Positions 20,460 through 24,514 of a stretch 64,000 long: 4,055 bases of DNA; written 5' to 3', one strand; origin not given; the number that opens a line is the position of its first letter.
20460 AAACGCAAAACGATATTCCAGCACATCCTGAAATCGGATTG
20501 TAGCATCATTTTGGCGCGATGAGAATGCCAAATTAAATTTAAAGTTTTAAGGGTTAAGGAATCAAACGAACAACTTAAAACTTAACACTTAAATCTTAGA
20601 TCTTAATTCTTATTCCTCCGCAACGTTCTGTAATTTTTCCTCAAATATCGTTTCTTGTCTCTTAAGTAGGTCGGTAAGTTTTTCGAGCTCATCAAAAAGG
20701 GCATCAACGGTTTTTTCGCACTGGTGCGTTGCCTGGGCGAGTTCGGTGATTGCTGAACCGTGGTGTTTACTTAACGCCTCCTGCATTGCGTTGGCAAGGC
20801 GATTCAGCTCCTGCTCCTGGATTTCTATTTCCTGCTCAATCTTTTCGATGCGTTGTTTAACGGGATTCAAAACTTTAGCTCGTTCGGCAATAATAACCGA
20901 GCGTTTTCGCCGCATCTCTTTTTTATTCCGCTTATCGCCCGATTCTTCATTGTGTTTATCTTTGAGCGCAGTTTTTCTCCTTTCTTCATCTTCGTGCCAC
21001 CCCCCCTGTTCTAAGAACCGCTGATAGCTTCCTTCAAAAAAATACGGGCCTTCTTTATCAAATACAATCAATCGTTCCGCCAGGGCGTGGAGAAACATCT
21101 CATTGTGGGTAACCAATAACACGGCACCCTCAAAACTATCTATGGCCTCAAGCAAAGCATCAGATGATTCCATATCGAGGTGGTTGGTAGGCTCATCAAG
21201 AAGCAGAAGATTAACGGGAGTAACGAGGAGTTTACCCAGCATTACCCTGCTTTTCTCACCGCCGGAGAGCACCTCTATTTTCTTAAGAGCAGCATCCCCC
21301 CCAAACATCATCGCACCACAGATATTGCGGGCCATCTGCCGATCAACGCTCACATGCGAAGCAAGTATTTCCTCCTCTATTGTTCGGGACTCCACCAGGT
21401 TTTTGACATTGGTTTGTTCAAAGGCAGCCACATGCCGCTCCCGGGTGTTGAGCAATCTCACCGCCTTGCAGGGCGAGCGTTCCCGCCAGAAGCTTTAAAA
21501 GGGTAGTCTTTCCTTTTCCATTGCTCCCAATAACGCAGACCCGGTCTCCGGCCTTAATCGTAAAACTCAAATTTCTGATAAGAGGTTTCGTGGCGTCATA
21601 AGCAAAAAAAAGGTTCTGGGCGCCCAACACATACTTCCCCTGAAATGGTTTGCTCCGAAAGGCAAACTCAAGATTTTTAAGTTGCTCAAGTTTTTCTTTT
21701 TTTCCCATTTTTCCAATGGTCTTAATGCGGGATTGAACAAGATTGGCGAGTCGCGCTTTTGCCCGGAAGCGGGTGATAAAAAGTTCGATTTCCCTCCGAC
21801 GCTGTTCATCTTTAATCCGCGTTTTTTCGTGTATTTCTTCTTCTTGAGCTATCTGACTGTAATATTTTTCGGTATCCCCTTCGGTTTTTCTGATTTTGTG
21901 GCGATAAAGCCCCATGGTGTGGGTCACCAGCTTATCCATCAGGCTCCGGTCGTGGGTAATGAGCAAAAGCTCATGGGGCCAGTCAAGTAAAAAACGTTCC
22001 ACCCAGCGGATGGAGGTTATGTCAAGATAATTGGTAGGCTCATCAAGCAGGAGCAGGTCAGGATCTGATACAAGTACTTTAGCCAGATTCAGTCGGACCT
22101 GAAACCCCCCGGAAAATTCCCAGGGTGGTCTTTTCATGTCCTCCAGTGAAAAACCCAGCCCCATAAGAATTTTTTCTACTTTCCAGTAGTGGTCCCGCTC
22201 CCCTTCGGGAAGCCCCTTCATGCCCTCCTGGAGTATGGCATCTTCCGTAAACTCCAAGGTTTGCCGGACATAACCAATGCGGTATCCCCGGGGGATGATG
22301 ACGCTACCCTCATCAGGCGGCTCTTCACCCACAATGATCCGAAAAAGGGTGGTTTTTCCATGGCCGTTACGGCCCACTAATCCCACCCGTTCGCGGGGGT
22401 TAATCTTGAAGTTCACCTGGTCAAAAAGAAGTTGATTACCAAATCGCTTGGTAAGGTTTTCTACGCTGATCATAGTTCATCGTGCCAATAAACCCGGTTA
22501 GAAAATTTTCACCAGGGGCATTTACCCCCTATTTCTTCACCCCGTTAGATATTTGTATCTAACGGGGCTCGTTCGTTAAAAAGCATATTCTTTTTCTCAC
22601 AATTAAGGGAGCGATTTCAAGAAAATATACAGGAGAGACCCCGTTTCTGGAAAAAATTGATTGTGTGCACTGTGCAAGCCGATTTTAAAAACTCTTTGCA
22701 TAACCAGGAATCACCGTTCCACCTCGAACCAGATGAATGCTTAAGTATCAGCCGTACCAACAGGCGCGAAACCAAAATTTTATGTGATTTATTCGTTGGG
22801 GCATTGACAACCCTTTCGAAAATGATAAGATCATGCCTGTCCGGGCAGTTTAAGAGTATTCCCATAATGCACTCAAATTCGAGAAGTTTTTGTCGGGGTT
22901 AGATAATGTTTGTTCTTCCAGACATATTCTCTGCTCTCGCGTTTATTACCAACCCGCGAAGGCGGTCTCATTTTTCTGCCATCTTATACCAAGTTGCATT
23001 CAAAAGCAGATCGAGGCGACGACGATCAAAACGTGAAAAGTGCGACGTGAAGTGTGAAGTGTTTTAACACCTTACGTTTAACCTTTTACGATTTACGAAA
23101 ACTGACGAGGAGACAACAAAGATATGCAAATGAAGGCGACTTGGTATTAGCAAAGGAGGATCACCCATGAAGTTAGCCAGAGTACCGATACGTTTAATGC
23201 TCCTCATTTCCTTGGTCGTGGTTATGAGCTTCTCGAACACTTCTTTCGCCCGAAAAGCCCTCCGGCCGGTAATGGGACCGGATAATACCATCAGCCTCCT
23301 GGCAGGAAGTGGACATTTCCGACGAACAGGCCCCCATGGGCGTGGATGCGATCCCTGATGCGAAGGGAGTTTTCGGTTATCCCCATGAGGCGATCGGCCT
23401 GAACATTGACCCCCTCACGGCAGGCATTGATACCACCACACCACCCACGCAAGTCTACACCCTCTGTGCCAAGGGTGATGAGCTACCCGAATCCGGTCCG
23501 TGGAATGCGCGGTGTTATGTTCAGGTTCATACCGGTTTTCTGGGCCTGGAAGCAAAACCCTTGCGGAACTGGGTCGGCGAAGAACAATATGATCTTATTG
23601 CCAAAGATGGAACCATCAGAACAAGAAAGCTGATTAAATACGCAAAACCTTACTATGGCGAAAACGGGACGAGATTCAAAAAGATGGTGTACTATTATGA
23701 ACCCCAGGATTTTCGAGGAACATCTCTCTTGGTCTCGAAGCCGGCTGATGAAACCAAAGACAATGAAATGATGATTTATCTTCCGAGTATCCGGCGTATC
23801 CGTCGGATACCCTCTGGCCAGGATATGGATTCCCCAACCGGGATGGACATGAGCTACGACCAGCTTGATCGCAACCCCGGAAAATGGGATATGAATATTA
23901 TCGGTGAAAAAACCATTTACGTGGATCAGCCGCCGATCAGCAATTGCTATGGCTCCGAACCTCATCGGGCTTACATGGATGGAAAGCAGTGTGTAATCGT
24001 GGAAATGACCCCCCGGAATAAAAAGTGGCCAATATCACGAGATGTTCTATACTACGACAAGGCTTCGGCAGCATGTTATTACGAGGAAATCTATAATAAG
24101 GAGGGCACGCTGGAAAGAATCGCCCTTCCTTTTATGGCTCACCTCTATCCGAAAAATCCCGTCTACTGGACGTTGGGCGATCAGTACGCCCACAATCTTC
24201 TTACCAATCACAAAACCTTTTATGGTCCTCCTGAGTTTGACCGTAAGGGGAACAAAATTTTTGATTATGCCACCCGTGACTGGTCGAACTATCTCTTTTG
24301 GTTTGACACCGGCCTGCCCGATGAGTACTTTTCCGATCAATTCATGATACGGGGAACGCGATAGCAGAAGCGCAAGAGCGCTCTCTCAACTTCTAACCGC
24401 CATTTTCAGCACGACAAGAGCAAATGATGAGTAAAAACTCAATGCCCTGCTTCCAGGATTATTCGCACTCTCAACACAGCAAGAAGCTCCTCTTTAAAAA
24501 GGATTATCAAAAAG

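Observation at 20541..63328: Window-wide family of low-complexity hairpin blocks built from roughly 7-nt words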

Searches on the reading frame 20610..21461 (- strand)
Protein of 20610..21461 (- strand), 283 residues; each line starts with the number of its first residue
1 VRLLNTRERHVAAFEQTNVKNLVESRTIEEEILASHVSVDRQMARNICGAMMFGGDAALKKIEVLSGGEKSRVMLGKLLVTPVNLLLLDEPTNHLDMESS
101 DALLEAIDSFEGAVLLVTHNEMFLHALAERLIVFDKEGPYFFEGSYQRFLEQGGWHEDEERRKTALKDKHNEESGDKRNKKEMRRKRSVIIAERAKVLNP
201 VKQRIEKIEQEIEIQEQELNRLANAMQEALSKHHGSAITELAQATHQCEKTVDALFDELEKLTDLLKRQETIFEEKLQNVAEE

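Call 46: search_protein_families(library=pfam, proteins=[window:20610-21461:-])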
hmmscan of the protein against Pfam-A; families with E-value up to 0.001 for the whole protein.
window:20610-21461:- (283 aa): 4 families
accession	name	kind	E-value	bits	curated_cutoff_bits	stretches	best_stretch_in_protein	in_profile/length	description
PF00005.33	ABC_tran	-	2.3e-09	38.4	25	1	7-93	57-137/137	ABC transporter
PF13304.12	AAA_21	-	0.00034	21.2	27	0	84-120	260-299/304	AAA domain, putative AbiEii toxin, Type IV TA system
PF16326.10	ABC_tran_CTD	-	0.0006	20.4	32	0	202-263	7-68/69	ABC transporter C-terminal domain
PF02463.25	SMC_N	-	0.00076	19.4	40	1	15-132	119-210/220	RecF/RecN/SMC N terminal domain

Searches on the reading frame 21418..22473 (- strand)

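Call 46: search_protein_families(library=pfam, proteins=[window:21418-22473:-])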
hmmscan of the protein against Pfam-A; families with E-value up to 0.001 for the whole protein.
window:21418-22473:- (351 aa): 12 families
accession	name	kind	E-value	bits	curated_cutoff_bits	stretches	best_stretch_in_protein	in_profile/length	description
PF00005.33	ABC_tran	-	6.1e-38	131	25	2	18-148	2-137/137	ABC transporter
PF12848.13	ABC_tran_Xtn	-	1.6e-11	44.6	25.9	1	189-266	3-81/85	ABC transporter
PF13304.12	AAA_21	-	3.6e-10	40.8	27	0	114-162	232-280/304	AAA domain, putative AbiEii toxin, Type IV TA system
PF13555.12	AAA_29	-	5.6e-06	26.5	27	0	16-44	11-39/61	P-loop containing region of AAA domain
PF02367.23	TsaE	-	2.4e-05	24.7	26.6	0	293-336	5-48/128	Threonylcarbamoyl adenosine biosynthesis protein TsaE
PF13476.12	AAA_23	-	3.1e-05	25.2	27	0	31-47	23-39/201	AAA domain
PF05729.18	NACHT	-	5e-05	23.6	26.7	0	311-335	2-26/167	NACHT domain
PF03193.22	RsgA_GTPase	-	0.0001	22.6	30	0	289-343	87-140/174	RsgA GTPase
PF03205.20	MobB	-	0.00032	21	26.6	0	312-341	2-31/133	Molybdopterin guanine dinucleotide synthesis protein B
PF01926.29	MMR_HSR1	-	0.00039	21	21.9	0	29-50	1-22/113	50S ribosome-binding GTPase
PF00006.31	ATP-synt_ab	-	0.00073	19.7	29.5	0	302-330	7-35/213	ATP synthase alpha/beta family, nucleotide-binding domain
PF25199.1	nSTAND_NTPase5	-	0.00083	19.6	34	0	310-334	42-66/145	Novel STAND NTPase 5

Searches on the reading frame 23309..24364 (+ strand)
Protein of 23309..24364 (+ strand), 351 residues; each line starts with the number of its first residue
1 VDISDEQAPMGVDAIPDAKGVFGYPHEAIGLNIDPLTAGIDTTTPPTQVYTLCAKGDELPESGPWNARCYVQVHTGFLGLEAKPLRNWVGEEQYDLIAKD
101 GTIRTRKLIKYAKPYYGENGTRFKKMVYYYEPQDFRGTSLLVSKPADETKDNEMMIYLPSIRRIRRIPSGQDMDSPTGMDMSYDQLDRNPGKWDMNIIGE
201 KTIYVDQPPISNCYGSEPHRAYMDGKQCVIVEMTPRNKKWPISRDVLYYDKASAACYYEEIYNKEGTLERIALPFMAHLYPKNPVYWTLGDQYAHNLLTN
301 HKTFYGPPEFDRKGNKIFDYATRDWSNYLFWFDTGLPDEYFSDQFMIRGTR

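Call 46: search_protein_families(library=pfam, proteins=[window:23309-24364:+])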
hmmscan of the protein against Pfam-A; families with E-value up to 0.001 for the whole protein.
window:23309-24364:+ (351 aa): 2 families
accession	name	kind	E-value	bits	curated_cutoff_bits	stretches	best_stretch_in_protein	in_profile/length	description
PF07044.18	DUF1329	-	9.8e-20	71.6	23.1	1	112-306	129-341/368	Protein of unknown function (DUF1329)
PF17131.11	LolA_like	-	2e-16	60.6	30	1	124-303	4-159/184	Outer membrane lipoprotein-sorting protein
